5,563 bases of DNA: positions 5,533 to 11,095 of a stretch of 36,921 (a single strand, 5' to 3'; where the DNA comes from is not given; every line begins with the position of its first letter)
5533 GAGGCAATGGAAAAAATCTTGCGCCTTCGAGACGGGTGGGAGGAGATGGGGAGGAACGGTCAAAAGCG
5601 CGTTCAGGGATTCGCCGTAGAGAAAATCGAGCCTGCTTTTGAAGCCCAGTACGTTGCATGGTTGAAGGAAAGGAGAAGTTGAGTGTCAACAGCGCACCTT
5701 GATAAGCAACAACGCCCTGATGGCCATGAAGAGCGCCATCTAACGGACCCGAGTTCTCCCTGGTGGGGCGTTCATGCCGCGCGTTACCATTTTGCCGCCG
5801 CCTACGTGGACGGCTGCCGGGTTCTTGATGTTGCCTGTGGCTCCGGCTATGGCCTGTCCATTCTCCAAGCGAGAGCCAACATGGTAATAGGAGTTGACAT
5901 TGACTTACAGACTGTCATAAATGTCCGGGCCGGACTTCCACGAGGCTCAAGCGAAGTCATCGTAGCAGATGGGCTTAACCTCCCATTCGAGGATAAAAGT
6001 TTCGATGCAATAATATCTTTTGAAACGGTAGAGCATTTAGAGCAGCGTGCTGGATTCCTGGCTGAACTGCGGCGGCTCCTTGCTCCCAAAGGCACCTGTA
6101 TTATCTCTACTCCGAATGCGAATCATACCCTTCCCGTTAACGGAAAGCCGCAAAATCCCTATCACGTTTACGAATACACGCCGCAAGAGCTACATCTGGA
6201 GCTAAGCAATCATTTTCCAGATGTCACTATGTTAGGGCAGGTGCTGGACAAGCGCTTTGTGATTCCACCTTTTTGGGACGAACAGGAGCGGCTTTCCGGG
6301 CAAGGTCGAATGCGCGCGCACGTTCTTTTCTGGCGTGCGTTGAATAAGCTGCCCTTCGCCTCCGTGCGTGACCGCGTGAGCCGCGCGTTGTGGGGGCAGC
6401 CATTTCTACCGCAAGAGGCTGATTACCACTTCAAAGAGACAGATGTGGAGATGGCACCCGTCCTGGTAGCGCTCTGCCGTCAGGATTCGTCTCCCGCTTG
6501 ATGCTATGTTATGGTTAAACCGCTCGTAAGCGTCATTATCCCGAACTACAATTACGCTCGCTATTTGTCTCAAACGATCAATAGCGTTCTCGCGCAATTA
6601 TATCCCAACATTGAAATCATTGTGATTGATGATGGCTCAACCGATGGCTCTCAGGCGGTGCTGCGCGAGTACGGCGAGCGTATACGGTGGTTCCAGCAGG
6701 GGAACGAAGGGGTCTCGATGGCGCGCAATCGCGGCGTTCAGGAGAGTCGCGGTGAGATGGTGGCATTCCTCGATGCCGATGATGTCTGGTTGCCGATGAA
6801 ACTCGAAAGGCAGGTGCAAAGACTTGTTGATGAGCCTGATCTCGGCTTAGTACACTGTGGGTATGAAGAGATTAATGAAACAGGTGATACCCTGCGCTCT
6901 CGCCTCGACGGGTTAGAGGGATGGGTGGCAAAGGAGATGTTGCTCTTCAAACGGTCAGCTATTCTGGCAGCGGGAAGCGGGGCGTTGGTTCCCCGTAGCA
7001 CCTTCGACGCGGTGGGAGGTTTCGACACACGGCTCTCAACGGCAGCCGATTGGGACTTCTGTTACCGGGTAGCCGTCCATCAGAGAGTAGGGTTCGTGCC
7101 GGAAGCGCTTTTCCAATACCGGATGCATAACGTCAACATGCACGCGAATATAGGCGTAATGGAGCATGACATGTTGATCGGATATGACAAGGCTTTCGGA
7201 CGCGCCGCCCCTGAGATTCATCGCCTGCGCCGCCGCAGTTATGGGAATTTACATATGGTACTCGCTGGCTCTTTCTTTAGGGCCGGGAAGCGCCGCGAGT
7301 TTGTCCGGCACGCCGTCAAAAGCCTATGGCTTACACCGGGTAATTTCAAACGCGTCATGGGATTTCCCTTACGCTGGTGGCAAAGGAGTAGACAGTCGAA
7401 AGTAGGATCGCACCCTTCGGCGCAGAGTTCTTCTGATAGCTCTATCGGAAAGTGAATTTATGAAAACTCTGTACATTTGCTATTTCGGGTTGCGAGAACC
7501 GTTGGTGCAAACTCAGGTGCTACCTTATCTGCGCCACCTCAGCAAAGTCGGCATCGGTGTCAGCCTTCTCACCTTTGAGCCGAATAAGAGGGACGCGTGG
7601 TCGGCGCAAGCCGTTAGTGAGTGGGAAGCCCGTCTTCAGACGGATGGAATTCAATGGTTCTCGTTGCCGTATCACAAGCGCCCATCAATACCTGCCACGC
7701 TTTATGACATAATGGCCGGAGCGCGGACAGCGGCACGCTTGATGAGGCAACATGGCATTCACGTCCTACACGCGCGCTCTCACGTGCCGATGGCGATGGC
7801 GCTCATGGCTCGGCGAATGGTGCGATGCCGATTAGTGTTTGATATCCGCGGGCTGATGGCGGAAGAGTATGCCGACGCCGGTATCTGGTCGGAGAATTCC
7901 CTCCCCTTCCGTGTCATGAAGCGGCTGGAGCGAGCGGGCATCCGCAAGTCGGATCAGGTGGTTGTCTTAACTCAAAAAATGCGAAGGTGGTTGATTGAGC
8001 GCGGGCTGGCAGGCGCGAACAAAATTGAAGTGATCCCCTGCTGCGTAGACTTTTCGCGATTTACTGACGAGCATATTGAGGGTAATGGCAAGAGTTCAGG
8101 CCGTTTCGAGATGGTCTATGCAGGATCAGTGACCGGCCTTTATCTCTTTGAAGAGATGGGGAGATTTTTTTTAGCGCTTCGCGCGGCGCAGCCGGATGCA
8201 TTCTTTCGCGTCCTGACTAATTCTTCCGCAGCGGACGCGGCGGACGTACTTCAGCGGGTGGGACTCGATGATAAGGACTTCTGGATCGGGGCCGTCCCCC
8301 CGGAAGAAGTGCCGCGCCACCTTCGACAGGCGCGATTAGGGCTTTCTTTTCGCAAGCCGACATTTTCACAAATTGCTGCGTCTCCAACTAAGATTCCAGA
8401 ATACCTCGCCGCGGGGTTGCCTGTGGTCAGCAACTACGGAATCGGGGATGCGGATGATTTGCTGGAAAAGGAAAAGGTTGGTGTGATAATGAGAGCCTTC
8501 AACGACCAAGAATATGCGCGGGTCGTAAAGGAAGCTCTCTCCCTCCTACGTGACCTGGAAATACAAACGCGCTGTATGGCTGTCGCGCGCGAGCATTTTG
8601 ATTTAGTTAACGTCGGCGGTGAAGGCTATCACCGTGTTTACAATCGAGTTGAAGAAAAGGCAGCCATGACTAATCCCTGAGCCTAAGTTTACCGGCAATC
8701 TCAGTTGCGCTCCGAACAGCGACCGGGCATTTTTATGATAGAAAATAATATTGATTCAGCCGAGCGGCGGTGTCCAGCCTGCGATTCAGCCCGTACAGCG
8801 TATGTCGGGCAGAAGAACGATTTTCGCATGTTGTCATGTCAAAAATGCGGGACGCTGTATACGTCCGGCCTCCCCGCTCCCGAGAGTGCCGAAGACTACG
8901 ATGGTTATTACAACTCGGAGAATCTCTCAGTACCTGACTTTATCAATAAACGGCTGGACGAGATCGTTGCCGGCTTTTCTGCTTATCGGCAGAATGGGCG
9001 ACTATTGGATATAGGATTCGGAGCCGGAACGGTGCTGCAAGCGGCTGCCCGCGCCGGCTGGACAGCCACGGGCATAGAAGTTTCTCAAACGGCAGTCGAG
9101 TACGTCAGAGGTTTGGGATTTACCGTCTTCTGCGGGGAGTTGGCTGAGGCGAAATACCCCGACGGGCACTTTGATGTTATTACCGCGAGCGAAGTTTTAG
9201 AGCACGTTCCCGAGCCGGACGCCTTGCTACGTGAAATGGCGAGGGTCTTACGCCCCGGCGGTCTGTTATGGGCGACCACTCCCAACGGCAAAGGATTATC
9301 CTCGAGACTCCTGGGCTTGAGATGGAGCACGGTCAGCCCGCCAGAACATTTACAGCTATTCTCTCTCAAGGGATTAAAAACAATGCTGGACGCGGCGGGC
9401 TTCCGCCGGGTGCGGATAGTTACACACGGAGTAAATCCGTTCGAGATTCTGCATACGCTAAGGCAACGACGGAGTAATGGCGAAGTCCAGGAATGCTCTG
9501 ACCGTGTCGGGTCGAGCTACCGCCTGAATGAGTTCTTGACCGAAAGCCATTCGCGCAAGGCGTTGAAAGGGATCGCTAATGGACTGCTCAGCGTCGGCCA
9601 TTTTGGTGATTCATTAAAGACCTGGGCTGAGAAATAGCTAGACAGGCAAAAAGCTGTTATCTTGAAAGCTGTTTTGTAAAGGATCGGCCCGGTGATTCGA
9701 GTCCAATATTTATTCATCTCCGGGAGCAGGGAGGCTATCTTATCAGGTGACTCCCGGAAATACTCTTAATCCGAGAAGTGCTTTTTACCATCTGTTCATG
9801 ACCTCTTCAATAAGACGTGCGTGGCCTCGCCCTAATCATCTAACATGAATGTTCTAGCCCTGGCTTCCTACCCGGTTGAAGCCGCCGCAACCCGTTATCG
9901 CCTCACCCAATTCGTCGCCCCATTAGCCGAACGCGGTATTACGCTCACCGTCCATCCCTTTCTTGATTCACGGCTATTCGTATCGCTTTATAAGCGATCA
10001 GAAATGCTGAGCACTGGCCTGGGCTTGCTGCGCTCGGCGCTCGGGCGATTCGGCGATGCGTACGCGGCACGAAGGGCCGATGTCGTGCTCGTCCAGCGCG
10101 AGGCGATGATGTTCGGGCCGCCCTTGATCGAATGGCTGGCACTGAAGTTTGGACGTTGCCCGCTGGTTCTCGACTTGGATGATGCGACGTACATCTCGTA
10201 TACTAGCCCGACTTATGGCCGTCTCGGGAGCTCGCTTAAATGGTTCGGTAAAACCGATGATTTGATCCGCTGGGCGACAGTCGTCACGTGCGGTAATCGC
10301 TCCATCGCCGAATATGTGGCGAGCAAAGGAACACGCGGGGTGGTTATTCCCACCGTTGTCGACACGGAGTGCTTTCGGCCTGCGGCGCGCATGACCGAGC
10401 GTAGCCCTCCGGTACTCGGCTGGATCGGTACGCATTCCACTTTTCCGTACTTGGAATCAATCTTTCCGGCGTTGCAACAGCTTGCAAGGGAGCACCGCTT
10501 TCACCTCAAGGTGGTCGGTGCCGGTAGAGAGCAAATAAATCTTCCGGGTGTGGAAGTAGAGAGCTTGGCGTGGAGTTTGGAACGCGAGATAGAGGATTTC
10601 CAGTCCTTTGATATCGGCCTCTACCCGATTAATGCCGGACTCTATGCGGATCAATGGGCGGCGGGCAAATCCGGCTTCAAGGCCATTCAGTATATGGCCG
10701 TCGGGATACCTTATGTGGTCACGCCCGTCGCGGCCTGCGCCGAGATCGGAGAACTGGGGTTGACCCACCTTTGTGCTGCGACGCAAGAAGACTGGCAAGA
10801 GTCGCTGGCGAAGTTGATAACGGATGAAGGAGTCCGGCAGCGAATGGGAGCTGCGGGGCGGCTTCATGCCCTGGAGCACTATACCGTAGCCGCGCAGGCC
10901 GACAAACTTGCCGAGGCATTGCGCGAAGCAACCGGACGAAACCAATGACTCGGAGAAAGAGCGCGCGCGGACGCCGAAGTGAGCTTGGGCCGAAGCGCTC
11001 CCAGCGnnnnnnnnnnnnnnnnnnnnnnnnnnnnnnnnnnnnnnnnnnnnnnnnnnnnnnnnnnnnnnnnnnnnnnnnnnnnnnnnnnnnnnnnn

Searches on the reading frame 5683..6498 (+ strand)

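Call 9: search_protein_families(library=pfam, proteins=[window:5683-6498:+], max_evalue=0.001)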
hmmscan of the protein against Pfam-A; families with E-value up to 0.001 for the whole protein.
window:5683-6498:+ (272 aa): 8 families
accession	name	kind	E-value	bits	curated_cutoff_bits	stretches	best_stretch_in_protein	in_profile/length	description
PF08241.18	Methyltransf_11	-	2.2e-21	76.7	21.2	1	48-141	1-95/95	Methyltransferase domain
PF13649.12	Methyltransf_25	-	1.8e-16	61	27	1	47-137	1-97/97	Methyltransferase domain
PF13847.12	Methyltransf_31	-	1.4e-14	54.5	27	1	43-151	3-119/145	Methyltransferase domain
PF13489.12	Methyltransf_23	-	3.3e-13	50.1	27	1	42-151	21-126/164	Methyltransferase domain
PF08242.18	Methyltransf_12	-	1.3e-10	42.3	30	1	48-138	1-97/98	Methyltransferase domain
PF07021.18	MetW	-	1.3e-06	28.6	21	1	42-148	12-114/193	Methionine biosynthesis protein MetW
PF01209.24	Ubie_methyltran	-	8.1e-05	22.5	20.1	1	42-141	46-151/233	ubiE/COQ5 methyltransferase family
PF08003.17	Methyltransf_9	-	0.00011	21.7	23.8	1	42-143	114-219/315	Protein of unknown function (DUF1698)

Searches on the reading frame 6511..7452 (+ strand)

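Call 9: search_protein_families(library=pfam, proteins=[window:6511-7452:+], max_evalue=0.001)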
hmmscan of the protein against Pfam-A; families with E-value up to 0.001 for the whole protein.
window:6511-7452:+ (314 aa): 4 families
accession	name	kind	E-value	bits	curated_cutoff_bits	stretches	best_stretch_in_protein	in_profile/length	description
PF00535.33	Glycos_transf_2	-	5e-36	124.6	23.3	1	7-166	1-165/168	Glycosyl transferase family 2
PF10111.15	Glyco_tranf_2_2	-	1.5e-21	77.6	27.3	1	7-226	1-238/276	Glycosyltransferase like family 2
PF13641.12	Glyco_tranf_2_3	-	1.7e-21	77.7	27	1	6-200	3-208/230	Glycosyltransferase like family 2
PF13632.12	Glyco_trans_2_3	-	4.8e-08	33.5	27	1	84-204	2-123/198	Glycosyl transferase family group 2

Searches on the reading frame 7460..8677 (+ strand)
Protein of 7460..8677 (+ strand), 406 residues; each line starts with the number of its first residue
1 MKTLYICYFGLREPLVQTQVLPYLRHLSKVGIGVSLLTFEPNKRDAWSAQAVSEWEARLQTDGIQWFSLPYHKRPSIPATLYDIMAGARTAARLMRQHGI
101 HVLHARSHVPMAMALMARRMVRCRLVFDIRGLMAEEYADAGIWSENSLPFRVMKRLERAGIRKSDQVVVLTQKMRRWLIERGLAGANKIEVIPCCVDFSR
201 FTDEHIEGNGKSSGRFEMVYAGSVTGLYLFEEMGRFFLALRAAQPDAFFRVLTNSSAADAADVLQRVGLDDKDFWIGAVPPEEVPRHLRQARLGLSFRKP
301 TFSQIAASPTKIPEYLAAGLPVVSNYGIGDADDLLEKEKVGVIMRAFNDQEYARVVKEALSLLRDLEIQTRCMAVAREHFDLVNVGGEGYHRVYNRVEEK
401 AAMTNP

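Call 9: search_protein_families(library=pfam, proteins=[window:7460-8677:+], max_evalue=0.001)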
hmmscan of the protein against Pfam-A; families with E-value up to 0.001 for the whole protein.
window:7460-8677:+ (406 aa): 4 families
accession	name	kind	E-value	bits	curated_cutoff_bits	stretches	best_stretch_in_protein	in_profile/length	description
PF13439.12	Glyco_transf_4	-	7.5e-16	59.1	28.5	1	18-200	6-170/170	Glycosyltransferase Family 4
PF13579.12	Glyco_trans_4_4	-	1.6e-15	58.2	29.7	1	17-194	4-157/158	Glycosyl transferase 4-like domain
PF00534.26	Glycos_transf_1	-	2.3e-05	24.4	26.4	1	265-361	67-157/172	Glycosyl transferases group 1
PF13692.12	Glyco_trans_1_4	-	2.5e-05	25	27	1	261-360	50-140/142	Glycosyl transferases group 1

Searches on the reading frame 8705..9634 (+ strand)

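Call 9: search_protein_families(library=pfam, proteins=[window:8705-9634:+], max_evalue=0.001)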
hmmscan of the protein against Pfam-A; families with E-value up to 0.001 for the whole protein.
window:8705-9634:+ (310 aa): 8 families
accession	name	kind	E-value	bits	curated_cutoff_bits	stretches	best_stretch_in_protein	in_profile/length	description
PF13489.12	Methyltransf_23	-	9.5e-29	100.7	27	1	82-235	7-161/164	Methyltransferase domain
PF08241.18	Methyltransf_11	-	3e-21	76.3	21.2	1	101-189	1-94/95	Methyltransferase domain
PF13649.12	Methyltransf_25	-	4.5e-17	63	27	1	101-186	2-97/97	Methyltransferase domain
PF08242.18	Methyltransf_12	-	5.4e-15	56.4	30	1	101-188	1-98/98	Methyltransferase domain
PF13847.12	Methyltransf_31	-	2.1e-13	50.6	27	1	97-194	4-113/145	Methyltransferase domain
PF07021.18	MetW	-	1e-07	32.3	21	1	96-182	13-102/193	Methionine biosynthesis protein MetW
PF01209.24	Ubie_methyltran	-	5.1e-05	23.2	20.1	1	143-189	104-150/233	ubiE/COQ5 methyltransferase family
PF05219.18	DREV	-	0.00026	20.6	26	1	95-186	93-182/265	DREV methyltransferase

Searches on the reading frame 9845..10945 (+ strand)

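Call 7: search_protein_families(library=pfam, proteins=[window:9845-10945:+], max_evalue=0.001)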
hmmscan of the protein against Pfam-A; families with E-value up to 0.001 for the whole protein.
window:9845-10945:+ (367 aa): 4 families
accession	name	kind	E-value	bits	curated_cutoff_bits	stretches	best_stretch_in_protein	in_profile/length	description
PF13692.12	Glyco_trans_1_4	-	2.2e-07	31.7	27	1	202-327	16-142/142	Glycosyl transferases group 1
PF13524.12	Glyco_trans_1_2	-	2e-06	28.2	25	1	210-356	6-143/144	Glycosyl transferase-like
PF00534.26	Glycos_transf_1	-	7.5e-05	22.8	26.4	1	277-339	106-170/172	Glycosyl transferases group 1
PF13579.12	Glyco_trans_4_4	-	0.00061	20.6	29.7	0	9-168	19-155/158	Glycosyl transferase 4-like domain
